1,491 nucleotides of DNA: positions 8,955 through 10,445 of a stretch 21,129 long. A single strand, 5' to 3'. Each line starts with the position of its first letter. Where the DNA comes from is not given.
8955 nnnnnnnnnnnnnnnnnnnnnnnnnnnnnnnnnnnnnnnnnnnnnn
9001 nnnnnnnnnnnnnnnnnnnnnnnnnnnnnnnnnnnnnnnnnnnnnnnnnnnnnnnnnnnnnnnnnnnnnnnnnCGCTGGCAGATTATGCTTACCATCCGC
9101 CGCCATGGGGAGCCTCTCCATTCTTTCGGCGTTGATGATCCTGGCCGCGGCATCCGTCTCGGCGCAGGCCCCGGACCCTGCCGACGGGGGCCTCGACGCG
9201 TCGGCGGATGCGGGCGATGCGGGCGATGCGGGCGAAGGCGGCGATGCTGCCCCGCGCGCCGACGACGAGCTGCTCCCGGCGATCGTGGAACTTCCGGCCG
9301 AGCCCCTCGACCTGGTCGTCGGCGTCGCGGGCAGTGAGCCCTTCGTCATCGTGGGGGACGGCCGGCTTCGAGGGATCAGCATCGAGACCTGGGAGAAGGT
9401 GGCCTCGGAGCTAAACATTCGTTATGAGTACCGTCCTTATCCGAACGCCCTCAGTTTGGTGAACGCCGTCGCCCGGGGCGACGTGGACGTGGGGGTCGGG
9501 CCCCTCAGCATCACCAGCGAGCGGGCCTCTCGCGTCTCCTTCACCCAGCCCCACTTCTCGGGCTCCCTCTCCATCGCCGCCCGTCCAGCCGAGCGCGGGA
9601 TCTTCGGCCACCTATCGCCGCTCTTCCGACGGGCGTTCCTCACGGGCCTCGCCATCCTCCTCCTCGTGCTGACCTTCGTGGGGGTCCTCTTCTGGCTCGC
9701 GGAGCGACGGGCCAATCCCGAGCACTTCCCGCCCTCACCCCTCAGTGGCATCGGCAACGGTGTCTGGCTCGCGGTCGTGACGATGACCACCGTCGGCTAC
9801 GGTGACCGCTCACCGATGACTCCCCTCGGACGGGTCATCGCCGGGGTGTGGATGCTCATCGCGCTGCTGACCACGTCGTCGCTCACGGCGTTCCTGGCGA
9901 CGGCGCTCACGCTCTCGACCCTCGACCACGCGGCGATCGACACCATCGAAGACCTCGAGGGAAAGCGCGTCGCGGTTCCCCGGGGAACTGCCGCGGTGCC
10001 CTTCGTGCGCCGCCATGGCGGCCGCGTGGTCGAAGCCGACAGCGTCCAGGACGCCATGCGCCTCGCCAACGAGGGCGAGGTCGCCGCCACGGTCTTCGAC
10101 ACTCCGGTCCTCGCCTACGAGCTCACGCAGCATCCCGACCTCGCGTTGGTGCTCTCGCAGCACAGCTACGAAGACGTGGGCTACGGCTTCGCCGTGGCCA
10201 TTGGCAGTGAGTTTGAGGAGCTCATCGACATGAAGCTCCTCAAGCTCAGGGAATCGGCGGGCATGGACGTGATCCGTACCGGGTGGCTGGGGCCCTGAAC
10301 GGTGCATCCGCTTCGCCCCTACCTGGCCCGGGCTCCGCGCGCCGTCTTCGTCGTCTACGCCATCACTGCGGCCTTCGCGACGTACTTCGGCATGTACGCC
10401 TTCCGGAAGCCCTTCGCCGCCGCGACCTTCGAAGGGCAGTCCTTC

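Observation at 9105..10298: Prokaryotic glutamate-receptor-type ligand-gated K+ channel (GluR0-like)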

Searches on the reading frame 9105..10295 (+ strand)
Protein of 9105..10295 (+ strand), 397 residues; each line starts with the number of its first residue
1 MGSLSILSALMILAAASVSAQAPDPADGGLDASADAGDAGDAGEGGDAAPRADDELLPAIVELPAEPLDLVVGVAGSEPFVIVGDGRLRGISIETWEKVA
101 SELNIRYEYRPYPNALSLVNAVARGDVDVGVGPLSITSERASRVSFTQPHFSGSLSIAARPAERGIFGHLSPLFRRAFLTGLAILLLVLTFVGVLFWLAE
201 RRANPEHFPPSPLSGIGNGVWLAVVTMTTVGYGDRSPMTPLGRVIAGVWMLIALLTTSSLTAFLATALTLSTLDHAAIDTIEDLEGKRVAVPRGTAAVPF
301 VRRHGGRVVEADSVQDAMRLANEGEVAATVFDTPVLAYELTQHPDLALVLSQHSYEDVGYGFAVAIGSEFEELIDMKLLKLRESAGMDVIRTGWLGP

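Call 3: search_protein_families(library=pfam, proteins=[window:9105-10295:+], max_evalue=0.01)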
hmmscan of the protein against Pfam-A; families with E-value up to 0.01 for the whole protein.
window:9105-10295:+ (397 aa): 5 families
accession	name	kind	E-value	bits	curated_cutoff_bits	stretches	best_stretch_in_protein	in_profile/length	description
PF00497.25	SBP_bac_3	-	9.7e-17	61.4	26.4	1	70-396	1-131/132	Bacterial extracellular solute-binding proteins, family 3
PF00060.32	Lig_chan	-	4.4e-14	53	30.8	1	185-287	8-112/146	Ligand-gated ion channel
PF07885.22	Ion_trans_2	-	5.8e-13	49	22.5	1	184-269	2-78/79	Ion channel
PF10613.14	Lig_chan-Glu_bd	-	3.6e-06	27.5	30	1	84-159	24-111/115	Ligated ion channel L-glutamate- and glycine-binding site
PF00520.37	Ion_trans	-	0.00017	21.3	25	1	178-269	130-225/241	Ion transport protein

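Call 4: search_protein_families(library=ncbifam, proteins=[window:9105-10295:+], max_evalue=0.01)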
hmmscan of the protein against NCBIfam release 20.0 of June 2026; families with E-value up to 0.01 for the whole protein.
window:9105-10295:+ (397 aa): 12 families
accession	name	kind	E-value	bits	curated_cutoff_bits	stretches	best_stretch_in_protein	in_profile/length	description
NF007029.0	PRK09495.1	equivalog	2.6e-15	56.9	303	2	272-396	117-244/248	glutamine ABC transporter substrate-binding protein GlnH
TIGR01096.1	3A0103s03R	subfamily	2.2e-12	47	256.35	2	84-156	42-113/250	lysine/arginine/ornithine ABC transporter substrate-binding protein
NF008426.0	PRK11260.1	equivalog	9.3e-08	31.6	312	1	69-151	42-125/266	cystine ABC transporter substrate-binding protein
NF041765.1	ArtJ_Ecoli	equivalog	6.2e-07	29.3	510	1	275-371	115-214/243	arginine ABC transporter substrate-binding protein ArtJ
NF040645.1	K_channel_Meth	equivalog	1.2e-06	28.5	300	1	184-252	130-195/203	hyperpolarization-activated voltage-gated potassium channel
NF041764.1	ArtI_Ecoli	equivalog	2.1e-06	27.3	522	1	277-394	117-240/243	arginine ABC transporter substrate-binding protein ArtI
NF011583.0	PRK15007.1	subfamily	5.3e-06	25.9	358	1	278-394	118-240/243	arginine ABC transporter substrate-binding protein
NF052427.1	StpK7MSMEG_1200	equivalog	9.9e-06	24.3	900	1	84-150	380-445/601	serine/threonine protein kinase StpK7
TIGR01728.1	SsuA_fam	subfamily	0.00019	20.8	163.5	1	270-303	87-120/290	aliphatic sulfonate ABC transporter substrate-binding protein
NF007828.0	PRK10537.1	equivalog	0.00065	18.8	425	1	213-246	176-209/403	voltage-gated potassium channel protein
TIGR04262.1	orph_peri_GRRM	subfamily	0.001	18.4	190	0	72-153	6-92/257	extracellular substrate binding-like orphan protein GrrP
NF008112.0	PRK10859.1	equivalog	0.0012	17.4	354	0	78-156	54-131/483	membrane-bound lytic murein transglycosylase MltF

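Call 6: search_solved_structures(query=window:9105-10295:+, max_evalue=0.001, show_alignments=3)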
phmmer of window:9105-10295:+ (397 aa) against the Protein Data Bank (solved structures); distinct sequences matched with E-value up to 0.001: 438 (the best 60 are shown).
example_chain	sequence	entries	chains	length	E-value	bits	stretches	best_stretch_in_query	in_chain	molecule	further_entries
1iit_A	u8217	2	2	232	9.9e-27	97.1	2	68-158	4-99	Slr1257 protein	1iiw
1ii5_A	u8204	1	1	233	1e-26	97.1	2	68-158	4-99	Slr1257 protein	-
9nwq_A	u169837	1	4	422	5.9e-22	81.4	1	117-394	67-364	Glutamate receptor ionotropic, delta-2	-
2pyy_A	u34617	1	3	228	7.1e-22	81.1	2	71-165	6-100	Ionotropic glutamate receptor bacterial homologue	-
6lu9_A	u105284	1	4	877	1.2e-21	80.3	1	117-394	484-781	Glutamate receptor ionotropic, delta-2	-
9nwo_A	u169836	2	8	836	2.4e-21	79.4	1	117-394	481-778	Glutamate receptor ionotropic, delta-2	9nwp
9ooo_A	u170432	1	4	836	4.1e-21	78.6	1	117-394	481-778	Glutamate receptor ionotropic, delta-2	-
9jrg_A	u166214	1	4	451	3.4e-20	75.6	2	72-314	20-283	Glutamate receptor ionotropic, delta-1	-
9jrj_A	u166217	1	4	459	3.9e-20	75.4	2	73-314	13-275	Glutamate receptor ionotropic, delta-1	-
9jrh_A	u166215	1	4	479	4.4e-20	75.2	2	72-314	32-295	Glutamate receptor ionotropic, delta-1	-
9jrd_A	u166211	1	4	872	1.6e-19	73.4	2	72-313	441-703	Glutamate receptor ionotropic, delta-1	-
9jrf_B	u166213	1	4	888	1.7e-19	73.3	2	71-313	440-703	Glutamate receptor ionotropic, delta-1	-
9jre_A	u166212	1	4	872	2.2e-19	72.9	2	72-313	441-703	Glutamate receptor ionotropic, delta-1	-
6ksp_A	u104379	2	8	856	2.2e-19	72.9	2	72-314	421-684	Glutamate receptor ionotropic, delta-1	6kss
6h30_A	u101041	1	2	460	9e-19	70.9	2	265-375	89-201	Glutamine ABC transporter permease and substrate binding protein protein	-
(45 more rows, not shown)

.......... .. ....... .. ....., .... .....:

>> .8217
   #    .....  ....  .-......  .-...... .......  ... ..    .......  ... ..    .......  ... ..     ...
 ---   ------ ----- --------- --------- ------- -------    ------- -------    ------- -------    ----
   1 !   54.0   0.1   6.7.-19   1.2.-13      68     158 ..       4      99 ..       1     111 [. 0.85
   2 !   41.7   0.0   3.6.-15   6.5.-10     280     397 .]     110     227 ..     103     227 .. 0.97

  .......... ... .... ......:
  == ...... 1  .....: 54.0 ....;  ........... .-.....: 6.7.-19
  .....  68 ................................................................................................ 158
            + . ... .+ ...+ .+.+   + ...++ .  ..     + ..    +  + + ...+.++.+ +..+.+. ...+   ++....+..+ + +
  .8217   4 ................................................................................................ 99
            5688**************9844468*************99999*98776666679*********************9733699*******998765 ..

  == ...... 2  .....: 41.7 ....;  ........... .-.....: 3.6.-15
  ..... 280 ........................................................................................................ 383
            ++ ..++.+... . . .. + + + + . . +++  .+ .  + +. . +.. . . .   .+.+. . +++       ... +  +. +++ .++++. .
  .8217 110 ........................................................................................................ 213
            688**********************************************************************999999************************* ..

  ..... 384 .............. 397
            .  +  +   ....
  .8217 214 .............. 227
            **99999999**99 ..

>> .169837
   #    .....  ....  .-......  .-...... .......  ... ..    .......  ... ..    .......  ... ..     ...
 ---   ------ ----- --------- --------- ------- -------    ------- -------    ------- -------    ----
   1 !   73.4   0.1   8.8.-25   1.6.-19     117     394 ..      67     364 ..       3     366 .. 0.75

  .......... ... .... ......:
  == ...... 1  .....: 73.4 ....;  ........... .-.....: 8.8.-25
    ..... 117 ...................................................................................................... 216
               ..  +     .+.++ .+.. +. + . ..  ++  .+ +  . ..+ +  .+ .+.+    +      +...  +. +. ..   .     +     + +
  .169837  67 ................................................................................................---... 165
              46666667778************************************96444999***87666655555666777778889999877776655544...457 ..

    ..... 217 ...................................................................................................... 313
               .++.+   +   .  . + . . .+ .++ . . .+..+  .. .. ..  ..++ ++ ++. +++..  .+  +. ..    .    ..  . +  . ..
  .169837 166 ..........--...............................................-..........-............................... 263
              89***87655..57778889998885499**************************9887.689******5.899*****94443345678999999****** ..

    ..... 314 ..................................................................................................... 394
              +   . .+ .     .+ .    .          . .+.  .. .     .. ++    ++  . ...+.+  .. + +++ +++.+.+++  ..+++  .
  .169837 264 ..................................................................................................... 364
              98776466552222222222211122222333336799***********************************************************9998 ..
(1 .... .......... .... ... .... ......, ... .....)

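Call 7: find_homologous_proteins(query=window:9105-10295:+, max_evalue=1e-10)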
Query window:9105-10295:+ (397 aa): 226 proteins with E <= 1e-10 among 8000 candidates; the best 120 are listed.
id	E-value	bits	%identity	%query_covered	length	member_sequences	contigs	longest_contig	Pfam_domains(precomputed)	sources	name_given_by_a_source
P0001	1.3e-247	839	100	97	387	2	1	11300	PF00497.26,PF00060.33,PF10613.15,PF07885.23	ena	-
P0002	9.2e-150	517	61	98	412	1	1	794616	PF00497.26,PF00060.33,PF00520.38,PF10613.15,PF07885.23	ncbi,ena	-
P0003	2.1e-136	473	59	100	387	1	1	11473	PF00497.26,PF00060.33,PF10613.15,PF07885.23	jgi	-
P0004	2.3e-102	361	52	91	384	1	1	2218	PF00497.26,PF00060.33,PF10613.15,PF07885.23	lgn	-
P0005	1.3e-101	359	53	84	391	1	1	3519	PF00497.26,PF00060.33,PF10613.15,PF07885.23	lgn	-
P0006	2.7e-99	351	52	82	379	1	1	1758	PF00497.26,PF00060.33,PF12974.13,PF10613.15,PF07885.23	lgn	-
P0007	2.7e-97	344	50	83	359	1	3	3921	PF00497.26,PF00060.33,PF00520.38,PF10613.15,PF07885.23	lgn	-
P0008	1.6e-96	342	50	84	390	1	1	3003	PF00497.26,PF00060.33,PF00520.38,PF10613.15,PF07885.23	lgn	-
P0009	4.7e-96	340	51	84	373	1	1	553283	PF00497.26,PF00060.33,PF10613.15,PF07885.23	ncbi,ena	-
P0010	1.5e-94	335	46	96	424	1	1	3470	PF00497.26,PF00060.33,PF10613.15,PF07885.23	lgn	-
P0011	2.4e-94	335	52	82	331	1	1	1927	PF00497.26,PF00060.33,PF00520.38,PF10613.15,PF07885.23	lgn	-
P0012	7.9e-94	333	49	82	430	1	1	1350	PF00497.26,PF00060.33,PF10613.15,PF07885.23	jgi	-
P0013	1.4e-93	332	49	82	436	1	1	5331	PF00497.26,PF00060.33,PF10613.15,PF07885.23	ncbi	-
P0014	1.8e-93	332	46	93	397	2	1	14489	PF00497.26,PF00060.33,PF10613.15,PF07885.23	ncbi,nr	ncbi:MAG: transporter substrate-binding domain-containing protein [Deltaproteobacteria bacterium]|nr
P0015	1.7e-92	328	49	82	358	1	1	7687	PF00497.26,PF00060.33,PF00520.38,PF10613.15,PF07885.23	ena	-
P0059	9.5e-86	306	49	82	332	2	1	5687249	PF00497.26,PF00060.33,PF10613.15,PF07885.23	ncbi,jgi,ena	jgi:polar amino acid transport system substrate-binding protein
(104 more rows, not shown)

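Call 9: find_encoding_contigs(protein=P0002, flank=6000, max_places=3)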
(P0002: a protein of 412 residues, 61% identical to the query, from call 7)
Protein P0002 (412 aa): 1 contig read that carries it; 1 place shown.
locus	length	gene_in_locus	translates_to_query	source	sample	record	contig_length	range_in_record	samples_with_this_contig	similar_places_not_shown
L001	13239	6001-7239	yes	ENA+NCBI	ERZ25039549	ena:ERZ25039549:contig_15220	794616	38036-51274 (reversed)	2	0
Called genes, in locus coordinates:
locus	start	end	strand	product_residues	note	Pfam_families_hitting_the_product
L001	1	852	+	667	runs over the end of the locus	PF00120:Gln-synt_C, PF24827:AstE_AspA_cat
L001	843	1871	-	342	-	PF01212:Beta_elim_lyase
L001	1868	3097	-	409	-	PF01321:Creatinase_N, PF00557:Peptidase_M24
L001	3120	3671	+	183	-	PF04290:DctQ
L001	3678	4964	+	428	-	PF06808:DctM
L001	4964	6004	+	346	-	PF03480:DctP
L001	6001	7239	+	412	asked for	PF00497:SBP_bac_3, PF10613:Lig_chan-Glu_bd (weak), PF00520:Ion_trans (weak), PF00060:Lig_chan, PF07885:Ion_trans_2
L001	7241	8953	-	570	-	PF02028:BCCT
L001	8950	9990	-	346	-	PF00850:Hist_deacetyl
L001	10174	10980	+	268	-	PF13527:Acetyltransf_9 (weak), PF00583:Acetyltransf_1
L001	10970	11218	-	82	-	-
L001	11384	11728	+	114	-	-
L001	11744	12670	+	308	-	PF00672:HAMP, PF00512:HisKA, PF02518:HATPase_c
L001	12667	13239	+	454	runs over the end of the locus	PF00072:Response_reg, PF13191:AAA_16 (weak), PF00158:Sigma54_activat, PF14532:Sigma54_activ_2, PF07728:AAA_5, PF25601:AAA_lid_14, PF02954:HTH_8, PF13551:HTH_29 (faint)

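Call 10: find_encoding_contigs(protein=P0003, flank=6000, max_places=3)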
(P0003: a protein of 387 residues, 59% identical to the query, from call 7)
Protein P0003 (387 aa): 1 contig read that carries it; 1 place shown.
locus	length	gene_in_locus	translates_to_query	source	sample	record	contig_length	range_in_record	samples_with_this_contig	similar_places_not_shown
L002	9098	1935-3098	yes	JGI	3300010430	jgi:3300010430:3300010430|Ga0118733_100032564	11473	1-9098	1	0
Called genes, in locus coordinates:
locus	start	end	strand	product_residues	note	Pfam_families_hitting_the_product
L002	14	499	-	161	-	PF06094:GGACT, PF13772:AIG2_2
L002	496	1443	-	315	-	PF05090:HTTM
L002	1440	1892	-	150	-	-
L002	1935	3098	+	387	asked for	PF00497:SBP_bac_3, PF10613:Lig_chan-Glu_bd (faint), PF00060:Lig_chan, PF07885:Ion_trans_2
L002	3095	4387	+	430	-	PF18943:DUF5690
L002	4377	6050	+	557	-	PF00069:Pkinase, PF01636:APH (weak), PF07714:PK_Tyr_Ser-Thr, PF03109:ABC1 (weak), PF01636:APH (weak)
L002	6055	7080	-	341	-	PF13621:Cupin_8, PF08007:JmjC_2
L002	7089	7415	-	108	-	-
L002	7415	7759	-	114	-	-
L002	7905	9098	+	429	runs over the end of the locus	PF00285:Citrate_synt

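Call 12: find_related_loci(query=window:9105-10295:+, collection=genome_contigs, flank=6000)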
Query window:9105-10295:+ (397 aa) in genome_contigs; peptide patterns used: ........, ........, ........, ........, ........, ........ (x = any residue, [..] = any of these).
580 stretches matched a pattern; 1 encode a relative of the query (tblastn E <= 1e-3); 1 distinct loci.
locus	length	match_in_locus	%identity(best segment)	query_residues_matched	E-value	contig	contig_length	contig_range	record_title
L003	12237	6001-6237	31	79-157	6e-7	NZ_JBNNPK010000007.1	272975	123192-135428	Bosea sp. NPDC003192 NPDC003192_19_G8.ctg-0007, whole genome shotgun sequence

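Call 25: find_related_loci(query=A1, collection=metagenome_contigs, flank=6000)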
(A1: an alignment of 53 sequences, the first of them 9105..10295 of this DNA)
Query A1 (397 aa) in metagenome_contigs; peptide patterns used: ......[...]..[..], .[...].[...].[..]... (x = any residue, [..] = any of these).
423 stretches matched a pattern; 374 encode a relative of the query (tblastn E <= 1e-3); the best 80 are kept; 80 distinct loci.
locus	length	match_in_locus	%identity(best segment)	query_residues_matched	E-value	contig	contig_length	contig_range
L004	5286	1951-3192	45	3-395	5e-93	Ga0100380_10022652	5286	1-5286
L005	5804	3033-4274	45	3-395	2e-92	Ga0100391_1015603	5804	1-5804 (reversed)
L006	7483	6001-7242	45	3-395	2e-92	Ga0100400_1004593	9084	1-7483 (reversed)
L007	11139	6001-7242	45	3-395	3e-92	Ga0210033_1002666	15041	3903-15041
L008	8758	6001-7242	45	3-395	3e-92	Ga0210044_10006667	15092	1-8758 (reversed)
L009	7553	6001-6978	52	70-395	8e-89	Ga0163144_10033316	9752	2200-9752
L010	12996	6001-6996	50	64-396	1e-87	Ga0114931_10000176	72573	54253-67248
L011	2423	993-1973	50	69-396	2e-90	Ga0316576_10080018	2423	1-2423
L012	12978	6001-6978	47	67-396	3e-87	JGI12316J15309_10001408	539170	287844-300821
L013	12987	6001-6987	45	69-396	9e-87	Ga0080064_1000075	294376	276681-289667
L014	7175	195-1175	47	70-396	9e-87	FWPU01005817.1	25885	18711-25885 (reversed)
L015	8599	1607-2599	45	63-394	1e-86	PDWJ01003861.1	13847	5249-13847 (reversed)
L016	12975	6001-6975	49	70-395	2e-86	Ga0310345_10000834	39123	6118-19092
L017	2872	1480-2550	44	46-397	2e-86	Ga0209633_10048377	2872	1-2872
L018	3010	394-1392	44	59-395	7e-84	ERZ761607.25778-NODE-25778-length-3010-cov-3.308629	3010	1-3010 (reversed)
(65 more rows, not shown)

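Call 28: predict_structure(alignment_id=A1)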
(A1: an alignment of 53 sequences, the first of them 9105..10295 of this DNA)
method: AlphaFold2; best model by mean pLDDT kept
length: 397 residues; sequences in the alignment: 53
mean_pLDDT: 88.0   pTM: 0.74
mean pLDDT of the five models: 88.0, 87.3, 87.1, 86.3, 85.9
residues with pLDDT >= 90: 291; 70-90: 53; 50-70: 23; < 50: 30
segments of 3 or more residues with pLDDT < 50: 18-38, 42-46
pLDDT, mean of each block of 10 residues (from residue 1): 66 58 45 46 48 62 88 97 95 98 97 97 98 96 98 97 84 87 95 97 95 96 88 79 95 93 86 87 98 95 98 97 98 97 96 95 98 97 94 93
secondary structure, 60 per line:
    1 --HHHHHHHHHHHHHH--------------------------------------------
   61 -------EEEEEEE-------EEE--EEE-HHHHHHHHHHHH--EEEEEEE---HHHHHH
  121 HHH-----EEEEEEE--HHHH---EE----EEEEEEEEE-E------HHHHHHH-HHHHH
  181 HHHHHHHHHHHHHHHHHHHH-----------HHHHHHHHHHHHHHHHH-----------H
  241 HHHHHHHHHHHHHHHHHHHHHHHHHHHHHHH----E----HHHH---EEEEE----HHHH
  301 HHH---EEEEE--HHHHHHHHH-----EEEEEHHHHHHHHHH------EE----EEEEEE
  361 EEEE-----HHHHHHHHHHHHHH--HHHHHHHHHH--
elements in order: H3-16 E68-74 E82-84 E87-89 H91-102 E105-111 H115-123 E129-135 H138-141 E151-159 H168-174 H176-200 H212-228 H240-271 H281-284 E288-292 H297-303 E307-311 H314-322 E328-332 H333-342 E355-364 H370-383 H386-395
